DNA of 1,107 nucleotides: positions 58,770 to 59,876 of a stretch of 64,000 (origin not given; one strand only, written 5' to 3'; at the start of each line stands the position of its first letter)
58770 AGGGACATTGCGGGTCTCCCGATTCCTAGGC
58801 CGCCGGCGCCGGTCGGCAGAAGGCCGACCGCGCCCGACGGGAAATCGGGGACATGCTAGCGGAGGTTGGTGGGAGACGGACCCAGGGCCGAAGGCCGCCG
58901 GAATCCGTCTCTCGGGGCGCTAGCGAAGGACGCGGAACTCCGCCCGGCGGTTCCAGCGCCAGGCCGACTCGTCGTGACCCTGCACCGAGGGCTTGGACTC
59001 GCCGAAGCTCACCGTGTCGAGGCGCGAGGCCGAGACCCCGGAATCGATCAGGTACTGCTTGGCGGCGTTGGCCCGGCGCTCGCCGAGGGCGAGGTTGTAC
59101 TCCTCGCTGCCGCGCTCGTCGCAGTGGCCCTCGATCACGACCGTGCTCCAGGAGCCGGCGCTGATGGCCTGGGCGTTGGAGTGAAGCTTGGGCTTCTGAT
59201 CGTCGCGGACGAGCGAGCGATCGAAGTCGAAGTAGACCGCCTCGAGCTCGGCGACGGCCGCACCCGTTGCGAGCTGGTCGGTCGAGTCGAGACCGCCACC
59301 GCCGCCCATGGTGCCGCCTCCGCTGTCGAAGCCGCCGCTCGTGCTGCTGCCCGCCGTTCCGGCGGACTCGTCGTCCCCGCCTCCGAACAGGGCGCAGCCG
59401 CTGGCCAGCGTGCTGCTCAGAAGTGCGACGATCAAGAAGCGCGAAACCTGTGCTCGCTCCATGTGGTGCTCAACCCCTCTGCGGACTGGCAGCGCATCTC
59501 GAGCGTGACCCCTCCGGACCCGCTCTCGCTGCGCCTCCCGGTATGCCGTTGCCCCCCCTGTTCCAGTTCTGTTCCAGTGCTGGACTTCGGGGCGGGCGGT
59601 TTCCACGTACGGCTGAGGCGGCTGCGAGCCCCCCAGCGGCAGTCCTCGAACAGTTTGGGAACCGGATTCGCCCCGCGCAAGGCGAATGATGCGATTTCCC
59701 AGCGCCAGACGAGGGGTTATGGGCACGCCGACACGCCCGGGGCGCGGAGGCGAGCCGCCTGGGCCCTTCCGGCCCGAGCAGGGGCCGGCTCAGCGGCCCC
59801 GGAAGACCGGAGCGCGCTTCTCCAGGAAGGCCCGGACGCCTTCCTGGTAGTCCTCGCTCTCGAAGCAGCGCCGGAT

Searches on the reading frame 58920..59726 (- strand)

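Call 51: search_protein_families(library=pfam, proteins=[window:58920-59726:-], max_evalue=0.0001)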
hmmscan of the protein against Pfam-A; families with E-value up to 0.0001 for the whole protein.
window:58920-59726:- (268 aa): 1 family
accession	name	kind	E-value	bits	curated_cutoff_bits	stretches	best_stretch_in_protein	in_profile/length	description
PF00691.25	OmpA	-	4.8e-19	69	27.2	1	165-251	1-89/98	OmpA family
